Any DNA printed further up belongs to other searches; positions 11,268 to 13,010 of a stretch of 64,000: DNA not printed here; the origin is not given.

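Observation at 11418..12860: Membrane-anchored one-component regulator built from a TctC (Bug) binding domain and a LuxR HTH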

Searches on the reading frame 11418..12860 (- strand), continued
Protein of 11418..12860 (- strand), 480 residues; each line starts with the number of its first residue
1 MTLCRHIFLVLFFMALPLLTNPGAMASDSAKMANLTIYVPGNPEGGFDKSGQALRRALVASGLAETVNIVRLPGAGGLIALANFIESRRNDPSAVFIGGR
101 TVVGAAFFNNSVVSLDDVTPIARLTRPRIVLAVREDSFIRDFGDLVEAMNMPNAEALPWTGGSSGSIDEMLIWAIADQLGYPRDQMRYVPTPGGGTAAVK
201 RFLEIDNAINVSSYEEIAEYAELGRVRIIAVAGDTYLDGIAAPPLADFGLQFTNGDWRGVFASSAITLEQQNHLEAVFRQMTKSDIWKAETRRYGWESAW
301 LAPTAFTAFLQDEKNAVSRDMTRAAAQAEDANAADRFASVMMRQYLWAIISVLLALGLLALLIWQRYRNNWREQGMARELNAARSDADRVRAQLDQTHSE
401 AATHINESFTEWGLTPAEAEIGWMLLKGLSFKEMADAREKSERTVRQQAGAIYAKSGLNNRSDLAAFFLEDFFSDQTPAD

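Call 35: search_solved_structures(query=A1, max_evalue=0.01, show_alignments=2)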
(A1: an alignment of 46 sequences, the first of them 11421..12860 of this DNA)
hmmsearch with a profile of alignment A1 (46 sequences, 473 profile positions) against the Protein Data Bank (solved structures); distinct sequences matched with E-value up to 0.01: 17.
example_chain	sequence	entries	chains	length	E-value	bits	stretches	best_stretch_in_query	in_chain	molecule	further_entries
4x9t_A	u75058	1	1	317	2.1e-33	118.6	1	26-318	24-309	Uncharacterized protein UPF0065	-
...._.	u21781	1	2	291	4.2e-29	104.4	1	27-318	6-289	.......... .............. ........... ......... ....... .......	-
8hka_A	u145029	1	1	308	3.1e-23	85.1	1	28-325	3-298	Periplasmic terephthalate binding protein (TBP)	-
8hkb_A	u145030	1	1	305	1.4e-22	82.9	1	31-325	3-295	Periplasmic terephthalate binding protein (TBP)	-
8hk9_D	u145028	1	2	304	1.6e-22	82.8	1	32-325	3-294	Periplasmic terephthalate binding protein (TBP)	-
2qpq_A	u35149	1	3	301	5.9e-22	80.9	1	33-320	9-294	protein Bug27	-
2f5x_A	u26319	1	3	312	2.4e-20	75.5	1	34-322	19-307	BugD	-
7ndr_A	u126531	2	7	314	4.6e-20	74.6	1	29-322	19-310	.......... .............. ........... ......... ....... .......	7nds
6hke_A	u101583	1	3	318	3.4e-18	68.5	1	30-287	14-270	Possible TctC subunit of the Tripartite Tricarboxylate Transport(TTT) Family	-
2dvz_A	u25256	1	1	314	6.3e-16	61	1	24-321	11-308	Putative exported protein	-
5oei_A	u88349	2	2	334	8e-16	60.6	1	30-320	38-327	Uncharacterized protein family UPF0065:Tat pathway signal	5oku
8u3b_G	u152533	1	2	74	0.00062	21.4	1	408-467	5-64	Nitrate/nitrite response regulator protein NarL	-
1je8_A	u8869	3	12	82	0.00079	21.1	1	408-464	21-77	Nitrate/Nitrite Response Regulator Protein NARL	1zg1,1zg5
1fse_A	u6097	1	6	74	0.0019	19.9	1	408-458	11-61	GERE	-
1a04_A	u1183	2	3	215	0.006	18.2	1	408-463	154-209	NITRATE/NITRITE RESPONSE REGULATOR PROTEIN NARL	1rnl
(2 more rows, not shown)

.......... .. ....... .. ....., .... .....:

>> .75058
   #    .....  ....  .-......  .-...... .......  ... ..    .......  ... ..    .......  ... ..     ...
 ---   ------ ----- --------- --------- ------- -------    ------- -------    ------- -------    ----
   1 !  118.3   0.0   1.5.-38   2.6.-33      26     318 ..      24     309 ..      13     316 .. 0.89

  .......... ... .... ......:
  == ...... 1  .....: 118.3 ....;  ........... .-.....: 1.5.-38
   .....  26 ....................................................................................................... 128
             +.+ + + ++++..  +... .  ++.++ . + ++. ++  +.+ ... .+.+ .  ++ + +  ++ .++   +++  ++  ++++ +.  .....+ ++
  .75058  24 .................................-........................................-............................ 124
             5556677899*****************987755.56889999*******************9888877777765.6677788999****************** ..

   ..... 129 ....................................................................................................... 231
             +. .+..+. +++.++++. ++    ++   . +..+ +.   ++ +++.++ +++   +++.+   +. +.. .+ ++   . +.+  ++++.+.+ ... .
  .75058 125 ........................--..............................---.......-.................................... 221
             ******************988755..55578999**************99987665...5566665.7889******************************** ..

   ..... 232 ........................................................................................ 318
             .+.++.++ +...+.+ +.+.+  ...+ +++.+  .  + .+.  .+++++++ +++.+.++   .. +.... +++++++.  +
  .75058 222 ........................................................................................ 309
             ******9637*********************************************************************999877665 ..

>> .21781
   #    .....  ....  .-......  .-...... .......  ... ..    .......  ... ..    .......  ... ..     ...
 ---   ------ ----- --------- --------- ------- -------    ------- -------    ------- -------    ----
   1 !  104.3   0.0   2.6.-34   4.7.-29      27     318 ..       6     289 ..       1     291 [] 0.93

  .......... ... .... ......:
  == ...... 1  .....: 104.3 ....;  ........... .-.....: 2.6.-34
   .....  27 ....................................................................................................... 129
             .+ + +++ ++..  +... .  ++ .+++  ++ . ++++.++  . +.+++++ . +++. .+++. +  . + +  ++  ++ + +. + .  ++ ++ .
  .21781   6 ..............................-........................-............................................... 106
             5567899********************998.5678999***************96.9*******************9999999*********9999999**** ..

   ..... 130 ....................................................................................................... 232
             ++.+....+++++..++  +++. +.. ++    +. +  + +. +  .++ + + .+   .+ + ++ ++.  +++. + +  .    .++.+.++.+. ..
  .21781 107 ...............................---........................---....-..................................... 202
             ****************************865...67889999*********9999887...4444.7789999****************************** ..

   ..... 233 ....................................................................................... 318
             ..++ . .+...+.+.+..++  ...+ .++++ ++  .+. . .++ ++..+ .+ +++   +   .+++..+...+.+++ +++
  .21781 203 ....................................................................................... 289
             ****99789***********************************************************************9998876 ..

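Call 36: predict_structure(alignment_id=A1)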
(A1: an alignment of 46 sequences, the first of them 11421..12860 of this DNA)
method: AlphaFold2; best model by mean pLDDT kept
length: 480 residues; sequences in the alignment: 46
mean_pLDDT: 89.6   pTM: 0.69
mean pLDDT of the five models: 89.6, 88.6, 88.6, 87.3, 87.0
residues with pLDDT >= 90: 339; 70-90: 103; 50-70: 31; < 50: 7
segments of 3 or more residues with pLDDT < 50: 22-25
pLDDT, mean of each block of 10 residues (from residue 1): 77 68 55 97 96 98 98 94 96 97 94 96 97 96 92 84 93 89 88 90 93 95 97 92 92 85 96 97 97 95 98 92 66 70 82 96 96 92 87 80 89 94 93 95 96 94 89 59
secondary structure, 60 per line:
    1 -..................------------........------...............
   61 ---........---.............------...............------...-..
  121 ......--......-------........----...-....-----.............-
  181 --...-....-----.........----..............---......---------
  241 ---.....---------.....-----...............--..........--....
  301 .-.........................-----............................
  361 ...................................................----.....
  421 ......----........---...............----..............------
elements in order: H2-19 E32-39 H46-60 E64-71 H75-87 E94-99 H100-108 E119-126 E129-134 H142-149 E158-161 H167-179 E187-190 H196-204 E209-213 H214-222 E226-231 H245-248 E258-262 H268-282 H285-294 E297-301 H303-327 H333-411 H416-426 H431-438 H442-456 H461-474

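Call 38: find_encoding_contigs(protein=P0001, flank=10000, max_places=3)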
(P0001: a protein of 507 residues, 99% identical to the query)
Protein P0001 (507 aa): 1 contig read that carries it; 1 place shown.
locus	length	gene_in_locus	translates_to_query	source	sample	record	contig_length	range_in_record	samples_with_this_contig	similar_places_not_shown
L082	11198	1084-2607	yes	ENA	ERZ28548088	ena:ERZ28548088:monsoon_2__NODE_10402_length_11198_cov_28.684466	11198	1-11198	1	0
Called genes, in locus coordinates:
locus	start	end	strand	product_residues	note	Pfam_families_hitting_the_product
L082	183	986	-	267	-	PF13531:SBP_bac_11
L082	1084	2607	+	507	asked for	PF03401:TctC (weak)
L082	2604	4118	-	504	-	PF01970:TctA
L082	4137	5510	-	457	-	PF03401:TctC, PF07331:TctB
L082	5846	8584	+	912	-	PF07715:Plug, PF00593:TonB_dep_Rec_b-barrel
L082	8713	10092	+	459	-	PF00070:Pyr_redox (faint), PF00890:FAD_binding_2, PF01262:AlaDh_PNT_C (weak), PF01266:DAO, PF03486:HI0933_like, PF07992:Pyr_redox_2 (weak), PF12831:FAD_oxidored, PF13450:NAD_binding_8 (weak), +1 more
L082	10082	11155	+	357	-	PF27541:CitB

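Call 39: fold_search(model_id=the predicted structure, library=pdb)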
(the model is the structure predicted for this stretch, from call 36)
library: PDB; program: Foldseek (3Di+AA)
matches with E <= 10: 794; with E <= 0.001: 332
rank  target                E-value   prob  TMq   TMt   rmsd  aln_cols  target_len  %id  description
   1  4x9t                  3.9e-19  1.00  0.45  0.68   5.6       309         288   21  Crystal structure of a TctC solute binding protein from Polaromonas (Bpro_3516, Target EFI-510338), no ligand (released 2014-12-24)
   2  8hka                  1.5e-15  1.00  0.54  0.85   3.0       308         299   17  TPA bound-form of Periplasmic terephthalate binding protein (TBP) from Ideonella sakaiensis (released 2023-06-21)
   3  8hkb                  6.8e-15  1.00  0.54  0.84   2.6       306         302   18  TPA bound-form of Periplasmic terephthalate binding protein (TBP) from Ideonella sakaiensis mutant K184D (released 2023-06-21)
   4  2f5x_B                7.2e-15  1.00  0.56  0.87   2.2       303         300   16  Structure of periplasmic binding protein BugD (released 2006-01-24)
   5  2f5x_A                8.1e-15  1.00  0.55  0.86   2.6       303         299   16  Structure of periplasmic binding protein BugD (released 2006-01-24)
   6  2dvz                  1.1e-14  1.00  0.55  0.86   2.2       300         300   16  Structure of a periplasmic transporter (released 2006-11-07)
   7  6hke_A                1.6e-14  1.00  0.54  0.85   2.6       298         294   18  MatC (Rpa3494) from Rhodopseudomonas palustris with bound malate (released 2018-12-05)
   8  7nds                  1.7e-14  1.00  0.54  0.87   2.5       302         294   17  Crystal structure of TphC in a closed conformation (released 2021-11-03)
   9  2qpq_A                1.8e-14  1.00  0.50  0.78   3.8       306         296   18  Structure of Bug27 from Bordetella pertussis (released 2007-08-21)
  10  6hke_B                2.7e-14  1.00  0.53  0.83   2.8       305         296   18  MatC (Rpa3494) from Rhodopseudomonas palustris with bound malate (released 2018-12-05)
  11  6hke_C                2.9e-14  1.00  0.53  0.83   3.3       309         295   18  MatC (Rpa3494) from Rhodopseudomonas palustris with bound malate (released 2018-12-05)
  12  8hk9_A                6.6e-14  1.00  0.47  0.73   4.3       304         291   18  Apo-form of Periplasmic terephthalate binding protein (TBP) from Ideonella sakaiensis (released 2023-06-21)
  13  7ndr_C                8.7e-14  1.00  0.48  0.73   4.3       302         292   18  Crystal structure of TphC in an open conformation (released 2021-11-03)
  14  7ndr_B                1.9e-13  1.00  0.48  0.74   4.0       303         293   17  Crystal structure of TphC in an open conformation (released 2021-11-03)
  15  7ndr_A                4.3e-13  1.00  0.49  0.75   4.0       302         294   18  Crystal structure of TphC in an open conformation (released 2021-11-03)
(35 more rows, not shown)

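Call 56: find_encoding_contigs(protein=P0083, flank=8000, max_places=1)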
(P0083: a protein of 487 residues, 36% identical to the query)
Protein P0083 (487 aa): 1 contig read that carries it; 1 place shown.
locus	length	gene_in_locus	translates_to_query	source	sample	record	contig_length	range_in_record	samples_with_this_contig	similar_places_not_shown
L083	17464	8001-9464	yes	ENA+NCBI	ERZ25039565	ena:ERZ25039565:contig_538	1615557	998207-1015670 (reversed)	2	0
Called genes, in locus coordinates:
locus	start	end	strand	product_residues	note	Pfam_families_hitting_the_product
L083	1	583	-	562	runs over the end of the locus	-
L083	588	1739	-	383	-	PF12849:PBP_like_2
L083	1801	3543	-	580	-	PF12849:PBP_like_2 (weak)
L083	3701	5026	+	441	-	PF03605:DcuA_DcuB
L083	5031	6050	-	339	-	PF12697:Abhydrolase_6 (faint), PF02129:Peptidase_S15 (weak), PF00756:Esterase (faint), PF01738:DLH, PF20434:BD-FAE, PF12146:Hydrolase_4 (faint), PF00561:Abhydrolase_1 (faint), PF00326:Peptidase_S9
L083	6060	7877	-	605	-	PF07969:Amidohydro_3, PF01979:Amidohydro_1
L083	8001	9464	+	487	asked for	PF03401:TctC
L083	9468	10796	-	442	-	PF06808:DctM, PF03606:DcuC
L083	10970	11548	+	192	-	-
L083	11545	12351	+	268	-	-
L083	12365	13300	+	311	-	PF01261:AP_endonuc_2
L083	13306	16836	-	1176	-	PF07969:Amidohydro_3, PF00171:Aldedh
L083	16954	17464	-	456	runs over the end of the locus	PF00202:Aminotran_3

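Call 57: find_encoding_contigs(protein=P0068, flank=8000, max_places=1)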
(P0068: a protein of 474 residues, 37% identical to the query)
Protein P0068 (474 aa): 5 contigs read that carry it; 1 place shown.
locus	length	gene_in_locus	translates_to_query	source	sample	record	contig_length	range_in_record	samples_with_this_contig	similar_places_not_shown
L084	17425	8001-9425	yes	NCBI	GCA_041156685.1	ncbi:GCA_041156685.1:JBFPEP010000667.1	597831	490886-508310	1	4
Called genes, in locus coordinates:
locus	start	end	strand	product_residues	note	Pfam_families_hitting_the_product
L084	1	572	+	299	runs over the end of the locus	PF00561:Abhydrolase_1, PF12146:Hydrolase_4, PF12697:Abhydrolase_6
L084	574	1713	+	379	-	PF00465:Fe-ADH, PF13685:Fe-ADH_2, PF25137:ADH_Fe_C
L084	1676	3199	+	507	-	PF00171:Aldedh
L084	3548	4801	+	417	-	PF01674:Lipase_2 (faint)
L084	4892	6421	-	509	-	PF11794:HpaB_N, PF03241:HpaB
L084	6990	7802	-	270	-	PF13531:SBP_bac_11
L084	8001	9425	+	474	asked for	PF03401:TctC, PF00196:GerE (weak)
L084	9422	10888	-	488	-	PF00890:FAD_binding_2, PF01266:DAO, PF03486:HI0933_like (faint), PF07992:Pyr_redox_2, PF12831:FAD_oxidored (faint)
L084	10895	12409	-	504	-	PF01970:TctA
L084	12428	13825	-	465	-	PF03401:TctC, PF07331:TctB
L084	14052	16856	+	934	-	PF07715:Plug, PF13505:OMP_b-brl (weak), PF00593:TonB_dep_Rec_b-barrel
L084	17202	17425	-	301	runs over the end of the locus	-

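Call 58: find_encoding_contigs(protein=P0030, flank=8000, max_places=1)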
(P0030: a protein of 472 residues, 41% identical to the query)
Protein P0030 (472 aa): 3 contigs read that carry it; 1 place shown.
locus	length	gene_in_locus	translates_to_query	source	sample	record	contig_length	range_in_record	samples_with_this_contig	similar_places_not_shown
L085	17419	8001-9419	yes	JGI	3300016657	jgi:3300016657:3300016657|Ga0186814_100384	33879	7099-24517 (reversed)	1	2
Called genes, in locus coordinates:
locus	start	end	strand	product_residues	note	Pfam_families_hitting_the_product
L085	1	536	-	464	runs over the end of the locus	PF12501:DUF3708, PF00528:BPD_transp_1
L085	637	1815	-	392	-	PF00512:HisKA, PF13581:HATPase_c_2 (weak), PF02518:HATPase_c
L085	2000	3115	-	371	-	PF12849:PBP_like_2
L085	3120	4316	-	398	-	PF12849:PBP_like_2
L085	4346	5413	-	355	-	PF25174:Beta-prop_THOC3 (faint)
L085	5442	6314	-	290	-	-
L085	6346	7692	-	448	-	PF07690:MFS_1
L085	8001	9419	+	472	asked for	PF03401:TctC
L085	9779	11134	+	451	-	PF00083:Sugar_tr (faint), PF07690:MFS_1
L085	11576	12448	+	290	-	-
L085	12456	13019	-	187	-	-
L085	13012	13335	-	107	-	PF14213:DUF4325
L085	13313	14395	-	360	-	-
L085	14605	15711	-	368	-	-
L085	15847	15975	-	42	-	-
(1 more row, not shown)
